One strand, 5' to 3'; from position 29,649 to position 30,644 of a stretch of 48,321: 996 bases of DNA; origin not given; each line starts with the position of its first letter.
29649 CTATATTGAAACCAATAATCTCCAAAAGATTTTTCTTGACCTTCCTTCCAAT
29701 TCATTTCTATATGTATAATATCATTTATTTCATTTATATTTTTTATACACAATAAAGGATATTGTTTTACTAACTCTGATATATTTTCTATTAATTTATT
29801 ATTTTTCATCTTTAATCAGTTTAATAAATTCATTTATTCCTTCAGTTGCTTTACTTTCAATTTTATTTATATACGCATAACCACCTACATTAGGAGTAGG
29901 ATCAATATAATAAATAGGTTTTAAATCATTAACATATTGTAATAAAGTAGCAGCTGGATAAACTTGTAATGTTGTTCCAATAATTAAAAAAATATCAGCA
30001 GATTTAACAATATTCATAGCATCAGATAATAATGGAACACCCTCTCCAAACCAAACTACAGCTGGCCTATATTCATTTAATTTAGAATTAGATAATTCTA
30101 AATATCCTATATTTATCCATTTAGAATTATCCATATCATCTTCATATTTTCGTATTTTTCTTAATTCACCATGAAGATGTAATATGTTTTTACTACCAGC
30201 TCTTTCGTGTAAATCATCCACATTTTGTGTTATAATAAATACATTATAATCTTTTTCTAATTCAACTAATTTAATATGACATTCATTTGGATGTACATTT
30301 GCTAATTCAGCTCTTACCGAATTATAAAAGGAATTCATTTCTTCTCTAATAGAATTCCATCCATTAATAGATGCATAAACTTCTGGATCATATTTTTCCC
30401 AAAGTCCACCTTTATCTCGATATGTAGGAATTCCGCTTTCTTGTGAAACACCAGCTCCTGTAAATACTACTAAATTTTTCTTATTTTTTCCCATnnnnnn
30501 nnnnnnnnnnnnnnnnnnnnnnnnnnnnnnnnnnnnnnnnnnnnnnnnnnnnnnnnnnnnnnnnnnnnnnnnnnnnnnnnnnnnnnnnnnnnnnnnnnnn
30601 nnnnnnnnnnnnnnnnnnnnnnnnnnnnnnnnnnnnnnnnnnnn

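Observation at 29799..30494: Sir2-like protein without zinc ribbon next to the DNA-modification genes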

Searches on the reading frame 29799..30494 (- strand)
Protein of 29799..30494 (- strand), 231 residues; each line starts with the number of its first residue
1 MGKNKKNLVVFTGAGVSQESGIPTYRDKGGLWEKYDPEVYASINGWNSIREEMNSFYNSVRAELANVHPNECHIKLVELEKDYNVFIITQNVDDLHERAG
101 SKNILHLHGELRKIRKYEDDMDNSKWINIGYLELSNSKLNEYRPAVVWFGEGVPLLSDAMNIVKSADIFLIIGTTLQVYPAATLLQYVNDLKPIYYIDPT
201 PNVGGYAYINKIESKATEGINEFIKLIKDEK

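Call 3: search_protein_families(library=pfam, proteins=[window:29799-30494:-], max_evalue=0.01)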
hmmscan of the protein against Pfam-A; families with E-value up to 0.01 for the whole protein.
window:29799-30494:- (231 aa): 1 family
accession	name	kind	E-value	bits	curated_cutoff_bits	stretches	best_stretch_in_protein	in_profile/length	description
PF02146.23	SIR2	-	9.3e-38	130.4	24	1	13-180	1-180/180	Sir2 family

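Call 4: search_protein_families(library=phrogs, proteins=[window:29799-30494:-], max_evalue=0.01)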
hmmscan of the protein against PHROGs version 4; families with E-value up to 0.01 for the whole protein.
window:29799-30494:- (231 aa): 1 family
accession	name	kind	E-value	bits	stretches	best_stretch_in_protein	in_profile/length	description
phrog_2162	-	DNA, RNA and nucleotide metabolism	2.2e-47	162.7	1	3-189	8-216/277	Sir2 (NAD-dependent deacetylase)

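Call 5: search_dna_similar(query=window:29799-30494:-, collection=phages, mode=protein, max_rows=40)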
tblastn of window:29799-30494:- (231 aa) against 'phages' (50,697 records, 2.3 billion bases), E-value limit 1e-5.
Records with a match: 1019; places in all: 1019; records where one place covers at least 80% of the query: 111.
Best place of each record, by identity: >=99% 1; <60% 1018.
By first word of the organism name: Escherichia 373; Salmonella 284; Klebsiella 131; Vibrio 50; Bacteriophage 29; Campylobacter 25; Erwinia 15; Streptomyces 14; Phage 14; Bacillus 10; and 27 more.
By host as written in the record: - 148; Escherichia coli 115; Klebsiella pneumoniae 43; Salmonella enterica subsp. enterica serovar Enteritidis PT1 39; Escherichia coli K-12 33; Escherichia coli K-12 MG1655 30; Salmonella sp. 26; Salmonella enterica subsp. enterica serovar Enteritidis 24; and 251 more.
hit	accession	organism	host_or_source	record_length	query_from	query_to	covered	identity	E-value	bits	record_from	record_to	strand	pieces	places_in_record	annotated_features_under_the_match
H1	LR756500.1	uncultured phage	metagenomic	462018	1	231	100%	100.0%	4e-152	473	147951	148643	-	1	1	record has no annotation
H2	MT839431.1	Bacteriophage sp.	human fecal samples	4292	6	227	96%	46.5%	1e-53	190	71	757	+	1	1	record has no annotation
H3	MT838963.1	Bacteriophage sp.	human fecal samples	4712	6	230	97%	40.4%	3e-47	172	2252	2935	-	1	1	record has no annotation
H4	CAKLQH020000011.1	Acinetobacter phage MD-2021a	not known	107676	8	224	94%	41.2%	8e-48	173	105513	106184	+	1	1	cobB: NAD-dependent deacetylase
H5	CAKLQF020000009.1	Acinetobacter phage MD-2021a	not known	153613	8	224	94%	41.2%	8e-48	173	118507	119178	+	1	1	cobB: NAD-dependent deacetylase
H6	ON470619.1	Escherichia phage vB_EcoS-813R8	Escherichia coli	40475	5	231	98%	36.4%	6e-33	130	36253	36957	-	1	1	NAD-dependent protein deacetylase of SIR2 family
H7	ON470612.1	Escherichia phage vB_EcoS-640R1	Escherichia coli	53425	5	231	98%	36.4%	6e-33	130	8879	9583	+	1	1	NAD-dependent protein deacetylase of SIR2 family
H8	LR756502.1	uncultured phage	metagenomic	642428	8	200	84%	42.5%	8e-43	159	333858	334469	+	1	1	record has no annotation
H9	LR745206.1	uncultured phage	metagenomic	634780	5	199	84%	42.0%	1e-45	167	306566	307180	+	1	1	record has no annotation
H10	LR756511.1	uncultured phage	metagenomic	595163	6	225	95%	34.6%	2e-35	137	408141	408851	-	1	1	record has no annotation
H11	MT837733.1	Bacteriophage sp.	human fecal samples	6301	1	187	81%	40.0%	8e-30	122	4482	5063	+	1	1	record has no annotation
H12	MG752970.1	Ralstonia phage RsoM2USA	Ralstonia solanacearum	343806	6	189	80%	39.8%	9e-36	139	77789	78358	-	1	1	hypothetical protein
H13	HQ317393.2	Vibrio phage nt-1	Vibrio natriegens HER1138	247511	8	180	75%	42.0%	2e-35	138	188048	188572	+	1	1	Sir2 family NAD-dependent protein deacetylase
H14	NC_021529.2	Vibrio phage nt-1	Vibrio natriegens HER1138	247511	8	180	75%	42.0%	2e-35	138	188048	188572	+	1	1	Sir2 (NAD-dependent deacetylase)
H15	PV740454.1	Vibrio phage CZ01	Vibrio natriegens Vmax (CCTCC PV ...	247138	8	180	75%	41.5%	3e-35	137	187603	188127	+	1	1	Sir2 family NAD-dependent protein deacetylase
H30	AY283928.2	Vibrio phage KVP40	-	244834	8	180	75%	40.9%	5e-33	131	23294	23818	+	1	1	Sir2/CobB protein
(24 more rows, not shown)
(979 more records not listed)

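Call 6: search_solved_structures(query=window:29799-30494:-, show_alignments=3)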
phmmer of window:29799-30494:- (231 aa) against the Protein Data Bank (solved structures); distinct sequences matched with E-value up to 0.001: 102 (the best 60 are shown).
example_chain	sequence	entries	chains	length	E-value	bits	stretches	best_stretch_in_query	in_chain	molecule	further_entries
4twi_A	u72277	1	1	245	9.3e-37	129.9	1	5-191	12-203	NAD-dependent protein deacylase 1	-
1m2g_A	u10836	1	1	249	9.8e-37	129.8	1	5-191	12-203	Silent Information Regulator 2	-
1ici_A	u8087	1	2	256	1.1e-36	129.7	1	5-191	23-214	TRANSCRIPTIONAL REGULATORY PROTEIN, SIR2 FAMILY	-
1m2h_A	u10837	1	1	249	2.6e-36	128.4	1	5-191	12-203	Silent Information Regulator 2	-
1m2j_A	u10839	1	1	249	9.4e-36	126.6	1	5-191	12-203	Silent Information Regulator 2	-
1m2k_A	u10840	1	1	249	1.3e-35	126.1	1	5-191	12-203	Silent Information Regulator 2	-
1ma3_A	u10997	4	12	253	7.3e-35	123.7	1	5-227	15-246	Transcriptional regulatory protein, Sir2 family | NAD-dependent deacetylase 2 | NAD-dependent protein deacylase 2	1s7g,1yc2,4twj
1m2n_A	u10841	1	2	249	1.2e-34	123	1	5-191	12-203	Silent Information Regulator 2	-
6rxj_A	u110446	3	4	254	5.3e-34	120.9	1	5-227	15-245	NAD-dependent protein deacylase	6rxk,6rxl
1s5p_A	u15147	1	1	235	6.4e-34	120.6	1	7-227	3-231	NAD-dependent deacetylase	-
6rxm_A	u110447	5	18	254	5.7e-33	117.5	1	5-227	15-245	NAD-dependent protein deacylase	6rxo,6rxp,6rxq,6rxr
6rxs_A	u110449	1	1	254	3.3e-31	111.7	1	5-227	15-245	NAD-dependent protein deacylase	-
6enx_A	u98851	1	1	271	3.1e-26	95.5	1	5-115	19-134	NAD-dependent protein deacylase sirtuin-5, mitochondrial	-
4utn_A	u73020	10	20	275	3.2e-26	95.4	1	5-115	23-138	NAD-DEPENDENT PROTEIN DEACYLASE SIRTUIN-5, MITOCHONDRIAL | SIRTUIN 5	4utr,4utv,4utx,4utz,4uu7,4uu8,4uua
6eo0_A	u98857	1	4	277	3.3e-26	95.4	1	5-115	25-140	NAD-dependent protein deacylase sirtuin-5, mitochondrial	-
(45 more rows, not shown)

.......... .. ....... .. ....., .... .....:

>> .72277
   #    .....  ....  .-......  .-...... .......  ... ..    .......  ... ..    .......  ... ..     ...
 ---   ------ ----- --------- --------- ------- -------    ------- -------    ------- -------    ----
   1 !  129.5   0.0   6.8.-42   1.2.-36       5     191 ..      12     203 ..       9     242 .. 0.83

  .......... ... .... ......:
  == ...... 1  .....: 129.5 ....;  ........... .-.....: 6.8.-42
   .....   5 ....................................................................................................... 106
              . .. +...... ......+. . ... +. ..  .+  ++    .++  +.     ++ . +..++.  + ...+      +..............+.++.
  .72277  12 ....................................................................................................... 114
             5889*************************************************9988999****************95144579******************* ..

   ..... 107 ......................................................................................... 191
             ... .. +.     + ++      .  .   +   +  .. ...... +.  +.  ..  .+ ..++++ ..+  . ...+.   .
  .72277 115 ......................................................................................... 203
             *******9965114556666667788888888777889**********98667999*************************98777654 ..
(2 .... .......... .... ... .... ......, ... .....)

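Call 8: find_homologous_proteins(query=window:29799-30494:-, max_evalue=1e-10)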
Query window:29799-30494:- (231 aa): 7997 proteins with E <= 1e-10 among 8000 candidates; the best 120 are listed.
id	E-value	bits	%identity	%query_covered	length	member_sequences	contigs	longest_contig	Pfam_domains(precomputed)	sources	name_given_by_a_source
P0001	5.3e-152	522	100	100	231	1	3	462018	PF02146.24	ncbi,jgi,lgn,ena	-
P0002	3.5e-94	333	67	97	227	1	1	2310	PF02146.24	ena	-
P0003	2.3e-76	274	60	95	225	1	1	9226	PF02146.24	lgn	-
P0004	7.6e-75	269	56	98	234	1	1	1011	PF02146.24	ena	-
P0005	2.6e-74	268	60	93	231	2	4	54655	PF02146.24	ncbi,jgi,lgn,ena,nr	ncbi:NAD-dependent deacylase [bacterium]|jgi:NAD-dependent deacetylase|nr:NAD-dependent deacylase [b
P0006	2.1e-72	261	56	97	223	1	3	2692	PF02146.24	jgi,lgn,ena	-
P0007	6.6e-71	256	52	97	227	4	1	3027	PF02146.24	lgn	-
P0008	7.1e-69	250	53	96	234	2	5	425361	PF02146.24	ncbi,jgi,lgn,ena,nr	ncbi:MAG: Sir2 family NAD-dependent protein deacetylase [Candidatus Pacearchaeota archaeon]|jgi:NAD-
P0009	1.2e-68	249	54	92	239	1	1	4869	PF02146.24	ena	-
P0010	9.7e-68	246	54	96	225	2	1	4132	PF02146.24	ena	-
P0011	1.0e-67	246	54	95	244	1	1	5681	PF02146.24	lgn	-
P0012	6.3e-67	243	54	96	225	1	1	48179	PF02146.24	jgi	jgi:NAD-dependent deacetylase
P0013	3.3e-66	241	53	97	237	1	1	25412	PF02146.24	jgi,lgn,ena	-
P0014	3.7e-66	241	53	96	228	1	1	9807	PF02146.24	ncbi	-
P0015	9.5e-66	240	53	99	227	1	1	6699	PF02146.24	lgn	-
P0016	4.5e-65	237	53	97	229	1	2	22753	PF02146.24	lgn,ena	-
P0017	1.3e-64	236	52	98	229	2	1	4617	PF02146.24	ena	-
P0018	5.8e-64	234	52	98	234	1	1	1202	PF02146.24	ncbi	-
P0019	9.0e-64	233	51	94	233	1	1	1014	PF02146.24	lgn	-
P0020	1.2e-63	233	51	97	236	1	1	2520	PF02146.24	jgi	jgi:NAD-dependent protein deacetylase/lipoamidase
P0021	1.4e-63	232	54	96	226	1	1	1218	PF02146.24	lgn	-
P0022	2.0e-63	232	51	98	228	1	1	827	PF02146.24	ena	-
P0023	4.7e-63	231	52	97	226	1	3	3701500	PF02146.24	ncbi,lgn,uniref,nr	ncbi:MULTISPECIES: SIR2 family NAD-dependent protein deacylase [Myroides]|uniref:NAD-dependent prote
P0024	4.8e-63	231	54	96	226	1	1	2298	PF02146.24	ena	-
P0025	5.2e-63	231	50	98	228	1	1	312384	PF02146.24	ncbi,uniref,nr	ncbi:SIR2 family NAD-dependent protein deacylase [Winogradskyella ludwigii]|uniref:SIR2 family NAD-d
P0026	5.4e-63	231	50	97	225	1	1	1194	PF02146.24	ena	-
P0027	7.1e-63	230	52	98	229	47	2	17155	PF02146.24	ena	-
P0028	9.2e-63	230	50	97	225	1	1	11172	PF02146.24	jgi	jgi:NAD-dependent deacetylase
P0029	1.2e-62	229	49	100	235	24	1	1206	PF02146.24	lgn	-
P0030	1.9e-62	229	51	96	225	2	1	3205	PF02146.24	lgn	-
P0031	2.5e-62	228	51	97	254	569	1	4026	PF02146.24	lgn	-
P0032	4.2e-62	228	50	98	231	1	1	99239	PF02146.24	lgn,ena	-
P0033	4.5e-62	228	50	97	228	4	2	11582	PF02146.24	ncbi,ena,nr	ncbi:MAG: NAD-dependent deacylase [Muribaculaceae bacterium]|nr:NAD-dependent deacylase [Muribaculac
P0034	5.4e-62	227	52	96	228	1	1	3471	PF02146.24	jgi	-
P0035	6.2e-62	227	52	97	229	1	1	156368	PF02146.24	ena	-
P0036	6.4e-62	227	52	97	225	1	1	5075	PF02146.24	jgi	-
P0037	8.0e-62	227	52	95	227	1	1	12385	PF02146.24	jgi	jgi:NAD-dependent deacetylase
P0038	8.3e-62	227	51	97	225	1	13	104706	PF02146.24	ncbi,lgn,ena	-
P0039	8.6e-62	227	52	97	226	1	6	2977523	PF02146.24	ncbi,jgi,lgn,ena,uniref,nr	ncbi:NAD-dependent protein deacylase [Winogradskyella sp. PC-19]|jgi:NAD-dependent deacetylase|unire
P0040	9.5e-62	226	50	97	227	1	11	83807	PF02146.24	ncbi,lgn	-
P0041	1.3e-61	226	52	97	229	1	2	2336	PF02146.24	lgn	-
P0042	1.3e-61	226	52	97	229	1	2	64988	PF02146.24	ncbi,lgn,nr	ncbi:MAG: NAD-dependent deacylase [Flavobacterium sp.]|nr:NAD-dependent deacylase [Flavobacterium sp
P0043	1.6e-61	226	50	96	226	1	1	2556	PF02146.24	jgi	jgi:NAD-dependent deacetylase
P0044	1.8e-61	226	50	97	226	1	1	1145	PF02146.24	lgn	-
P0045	1.8e-61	226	51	96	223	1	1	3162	PF02146.24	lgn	-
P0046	2.1e-61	225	52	97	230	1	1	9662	PF02146.24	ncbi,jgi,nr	ncbi:MAG: NAD-dependent deacylase [Bacteroidales bacterium]|jgi:NAD-dependent deacetylase|nr:NAD-dep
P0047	2.3e-61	225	52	97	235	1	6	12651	PF02146.24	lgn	-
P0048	2.3e-61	225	52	97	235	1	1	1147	PF02146.24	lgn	-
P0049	2.3e-61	225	52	99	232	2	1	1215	PF02146.24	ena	-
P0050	2.4e-61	225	52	95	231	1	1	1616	PF02146.24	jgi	jgi:NAD-dependent deacetylase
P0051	3.1e-61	225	54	85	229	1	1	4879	PF02146.24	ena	-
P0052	3.1e-61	225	50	97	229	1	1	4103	PF02146.24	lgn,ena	-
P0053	3.3e-61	225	52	97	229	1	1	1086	PF02146.24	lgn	-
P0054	3.7e-61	225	49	98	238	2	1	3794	PF02146.24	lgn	-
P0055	3.8e-61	225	52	97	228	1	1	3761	PF02146.24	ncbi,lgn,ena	-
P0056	3.9e-61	224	50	96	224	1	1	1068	PF02146.24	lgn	-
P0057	4.6e-61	224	51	97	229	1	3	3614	PF02146.24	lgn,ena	-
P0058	4.6e-61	224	51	97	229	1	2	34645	PF02146.24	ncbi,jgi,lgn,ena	jgi:NAD-dependent deacetylase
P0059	5.0e-61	224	51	95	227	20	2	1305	PF02146.24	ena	-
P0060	5.3e-61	224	51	97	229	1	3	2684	PF02146.24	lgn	-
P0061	6.1e-61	224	49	97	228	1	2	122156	PF02146.24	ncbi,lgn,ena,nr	ncbi:MAG: NAD-dependent deacylase [Winogradskyella sp.]|nr:MAG: NAD-dependent deacylase [Winogradsky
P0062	6.6e-61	224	48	98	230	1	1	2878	PF02146.24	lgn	-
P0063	7.0e-61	224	50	96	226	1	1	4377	PF02146.24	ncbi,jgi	ncbi:MAG TPA: NAD-dependent deacylase [Flavobacteriaceae bacterium]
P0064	7.1e-61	224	50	97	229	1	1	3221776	PF02146.24,PF00205.29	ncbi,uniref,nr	ncbi:NAD-dependent deacylase [Polaribacter sp. KT 15]|uniref:SIR2 family NAD-dependent protein deacy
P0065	7.4e-61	224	50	97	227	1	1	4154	PF02146.24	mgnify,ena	mgnify:CR=1 FL=1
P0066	7.8e-61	223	49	96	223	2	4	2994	PF02146.24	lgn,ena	-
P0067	8.0e-61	223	52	98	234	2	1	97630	PF02146.24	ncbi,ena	-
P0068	8.1e-61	223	51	97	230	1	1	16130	PF02146.24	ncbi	ncbi:MAG: NAD-dependent deacylase [Flavobacteriaceae bacterium]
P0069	8.3e-61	223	51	98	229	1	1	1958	PF02146.24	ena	-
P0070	8.7e-61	223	52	97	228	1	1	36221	PF02146.24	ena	-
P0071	8.9e-61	223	51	95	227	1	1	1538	PF02146.24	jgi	-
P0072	9.4e-61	223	50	97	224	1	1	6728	PF02146.24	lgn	-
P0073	9.4e-61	223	48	96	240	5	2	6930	PF02146.24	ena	-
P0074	9.7e-61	223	52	97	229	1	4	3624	PF02146.24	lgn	-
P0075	9.9e-61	223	51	97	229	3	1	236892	PF02146.24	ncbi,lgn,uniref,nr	ncbi:NAD-dependent deacylase [Joostella atrarenae]|uniref:NAD-dependent protein deacylase n=1 Tax=Jo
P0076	1.1e-60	223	51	97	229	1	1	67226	PF02146.24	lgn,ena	-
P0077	1.1e-60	223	53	97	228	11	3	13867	PF02146.24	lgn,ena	-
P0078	1.2e-60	223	50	96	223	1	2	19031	PF02146.24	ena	-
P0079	1.2e-60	223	49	96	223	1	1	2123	PF02146.24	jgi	-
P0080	1.2e-60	223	51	97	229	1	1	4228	PF02146.24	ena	-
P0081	1.2e-60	223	49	97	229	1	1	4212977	PF02146.24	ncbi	ncbi:SIR2 family NAD-dependent protein deacylase [Winogradskyella sp. PC D3.3]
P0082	1.3e-60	223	50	98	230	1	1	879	PF02146.24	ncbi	-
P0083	1.3e-60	223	51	93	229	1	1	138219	PF02146.24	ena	-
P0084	1.5e-60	223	51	97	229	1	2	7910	PF02146.24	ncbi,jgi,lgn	jgi:NAD-dependent deacetylase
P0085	1.5e-60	223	51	97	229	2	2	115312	PF02146.24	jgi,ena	jgi:NAD-dependent deacetylase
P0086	1.5e-60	223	52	98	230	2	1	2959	PF02146.24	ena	-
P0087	1.6e-60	222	52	97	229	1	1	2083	PF02146.24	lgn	-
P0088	1.7e-60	222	52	96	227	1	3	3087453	PF02146.24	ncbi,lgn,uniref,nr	ncbi:SIR2 family NAD-dependent protein deacylase [Polaribacter dokdonensis]|uniref:NAD-dependent pro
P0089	1.8e-60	222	54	96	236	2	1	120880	PF02146.24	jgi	-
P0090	1.8e-60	222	48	98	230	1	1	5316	PF02146.24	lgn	-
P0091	2.1e-60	222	51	98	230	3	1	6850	PF02146.24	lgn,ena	-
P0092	2.1e-60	222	51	96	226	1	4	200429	PF02146.24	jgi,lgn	jgi:NAD-dependent deacetylase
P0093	2.1e-60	222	51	97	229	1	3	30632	PF02146.24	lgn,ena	-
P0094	2.2e-60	222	52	97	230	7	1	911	PF02146.24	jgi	jgi:NAD-dependent deacetylase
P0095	2.3e-60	222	50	98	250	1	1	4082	PF02146.24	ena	-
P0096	2.3e-60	222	50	97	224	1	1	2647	PF02146.24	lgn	-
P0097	2.3e-60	222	51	97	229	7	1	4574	PF02146.24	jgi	jgi:NAD-dependent deacetylase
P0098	2.7e-60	222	51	97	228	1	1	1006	PF02146.24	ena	-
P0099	2.9e-60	222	49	98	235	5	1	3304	PF02146.24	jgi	jgi:NAD-dependent deacetylase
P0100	3.0e-60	222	50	100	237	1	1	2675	PF02146.24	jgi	jgi:NAD-dependent deacetylase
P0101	3.1e-60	222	52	97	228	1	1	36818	PF02146.24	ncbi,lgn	ncbi:MAG: NAD-dependent deacylase [Bacteroidota bacterium]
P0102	3.2e-60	221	52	95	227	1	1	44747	PF02146.24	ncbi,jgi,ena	-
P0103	3.3e-60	221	49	97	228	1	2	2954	PF02146.24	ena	-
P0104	3.3e-60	221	51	97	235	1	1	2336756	PF02146.24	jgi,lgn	jgi:NAD-dependent deacetylase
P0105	3.5e-60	221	51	100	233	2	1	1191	PF02146.24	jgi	-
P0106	3.6e-60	221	51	97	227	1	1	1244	PF02146.24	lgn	-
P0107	3.8e-60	221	49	97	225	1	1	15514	PF02146.24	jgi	-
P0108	3.9e-60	221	51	98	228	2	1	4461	PF02146.24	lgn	-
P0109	3.9e-60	221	51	97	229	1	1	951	PF02146.24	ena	-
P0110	4.0e-60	221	51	97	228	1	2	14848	PF02146.24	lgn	-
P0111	4.1e-60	221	50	97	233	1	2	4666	PF02146.24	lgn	-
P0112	4.1e-60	221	50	97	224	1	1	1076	PF02146.24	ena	-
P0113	4.1e-60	221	49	97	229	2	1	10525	PF02146.24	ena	-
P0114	4.2e-60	221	48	97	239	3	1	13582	PF02146.24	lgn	-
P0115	4.4e-60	221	52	95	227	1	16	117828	PF02146.24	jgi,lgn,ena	jgi:NAD-dependent deacetylase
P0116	4.5e-60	221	49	97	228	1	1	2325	PF02146.24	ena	-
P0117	4.8e-60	221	51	97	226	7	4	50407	PF02146.24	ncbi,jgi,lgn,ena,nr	ncbi:MAG TPA: NAD-dependent deacylase [Bacteroidales bacterium]|nr:NAD-dependent deacylase [Bacteroi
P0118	4.9e-60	221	52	97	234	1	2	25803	PF02146.24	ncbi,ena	-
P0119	5.2e-60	221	52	97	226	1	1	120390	PF02146.24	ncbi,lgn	-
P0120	5.2e-60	221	47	99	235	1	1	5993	PF02146.24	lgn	-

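Call 11: search_protein_families(library=padloc, proteins=[window:29799-30494:-], max_evalue=1)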
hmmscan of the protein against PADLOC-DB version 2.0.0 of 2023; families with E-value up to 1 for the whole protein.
window:29799-30494:- (231 aa): 0 families

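Call 12: search_protein_families(library=ncbifam, proteins=[window:29799-30494:-], max_evalue=0.01)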
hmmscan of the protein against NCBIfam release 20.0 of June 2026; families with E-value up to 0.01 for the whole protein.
window:29799-30494:- (231 aa): 7 families
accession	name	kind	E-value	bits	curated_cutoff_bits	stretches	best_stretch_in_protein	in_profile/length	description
NF001753.0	PRK00481.1-3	subfamily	6.9e-53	179.2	243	1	5-189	13-208/252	NAD-dependent protein deacylase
NF040867.1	prot_deacyl_CobB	equivalog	2.6e-50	170.9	320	1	4-190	9-204/242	NAD-dependent protein deacetylase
NF001752.0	PRK00481.1-1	equivalog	5.6e-41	140.7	221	1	3-197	12-213/242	NAD-dependent protein deacylase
NF001755.0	PRK00481.1-5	equivalog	2.6e-39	134.8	318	1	5-186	40-227/278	Sir2 family NAD+-dependent deacetylase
NF003738.0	PRK05333.1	equivalog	4.1e-31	108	305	2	4-137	25-159/295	NAD-dependent protein deacetylase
NF001754.0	PRK00481.1-4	equivalog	3.7e-30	104.8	252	1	4-186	14-201/244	NAD-dependent protein deacylase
NF010736.0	PRK14138.1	equivalog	1.5e-29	102.9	395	1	5-185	11-198/244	NAD-dependent deacetylase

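Call 13: find_encoding_contigs(protein=P0005, flank=8000, max_places=3)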
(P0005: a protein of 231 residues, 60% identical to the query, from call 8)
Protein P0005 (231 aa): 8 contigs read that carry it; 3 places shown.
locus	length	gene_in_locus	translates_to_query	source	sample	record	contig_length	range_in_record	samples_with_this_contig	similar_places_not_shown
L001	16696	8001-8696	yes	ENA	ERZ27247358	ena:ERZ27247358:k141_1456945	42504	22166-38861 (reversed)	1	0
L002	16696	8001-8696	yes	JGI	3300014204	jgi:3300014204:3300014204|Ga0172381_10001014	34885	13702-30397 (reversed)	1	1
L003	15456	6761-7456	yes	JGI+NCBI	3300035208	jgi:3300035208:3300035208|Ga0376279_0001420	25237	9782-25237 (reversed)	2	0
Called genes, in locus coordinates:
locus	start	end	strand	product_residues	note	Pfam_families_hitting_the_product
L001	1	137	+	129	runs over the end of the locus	-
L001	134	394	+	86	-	-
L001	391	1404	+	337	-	PF04055:Radical_SAM, PF13353:Fer4_12 (faint)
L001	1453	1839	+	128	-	PF19835:SegE_GIY-YIG (faint)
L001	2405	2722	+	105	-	-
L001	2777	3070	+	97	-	-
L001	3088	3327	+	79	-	-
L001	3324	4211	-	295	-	PF05265:DUF723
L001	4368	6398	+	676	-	PF13191:AAA_16 (weak), PF00004:AAA, PF17871:AAA_lid_9, PF02151:UVR (weak), PF00004:AAA, PF07724:AAA_2, PF07728:AAA_5, PF10431:ClpB_D2-small, +6 more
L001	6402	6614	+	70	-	-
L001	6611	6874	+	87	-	-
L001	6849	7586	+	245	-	PF13692:Glyco_trans_1_4 (faint)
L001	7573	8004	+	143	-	PF00990:GGDEF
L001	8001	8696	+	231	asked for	PF02146:SIR2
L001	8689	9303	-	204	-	PF00182:Glyco_hydro_19 (weak)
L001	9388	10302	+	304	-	PF01545:Cation_efflux, PF16916:ZT_dimer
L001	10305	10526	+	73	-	-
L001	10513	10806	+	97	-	-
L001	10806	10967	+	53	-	-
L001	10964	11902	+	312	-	PF01467:CTP_transf_like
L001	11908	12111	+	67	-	-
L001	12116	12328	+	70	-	-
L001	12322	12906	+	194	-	PF01121:CoaE, PF13238:AAA_18 (faint)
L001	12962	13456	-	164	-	PF00075:RNase_H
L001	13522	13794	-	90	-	-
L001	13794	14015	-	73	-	-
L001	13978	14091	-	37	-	-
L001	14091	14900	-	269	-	-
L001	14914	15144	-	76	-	-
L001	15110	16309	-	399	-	PF06689:zf-C4_ClpX, PF00493:MCM (weak), PF05496:RuvB_N (weak), PF13401:AAA_22 (faint), PF00004:AAA, PF07724:AAA_2, PF07728:AAA_5 (faint), PF10431:ClpB_D2-small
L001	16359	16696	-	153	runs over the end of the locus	-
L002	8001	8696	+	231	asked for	PF02146:SIR2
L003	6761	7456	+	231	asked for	PF02146:SIR2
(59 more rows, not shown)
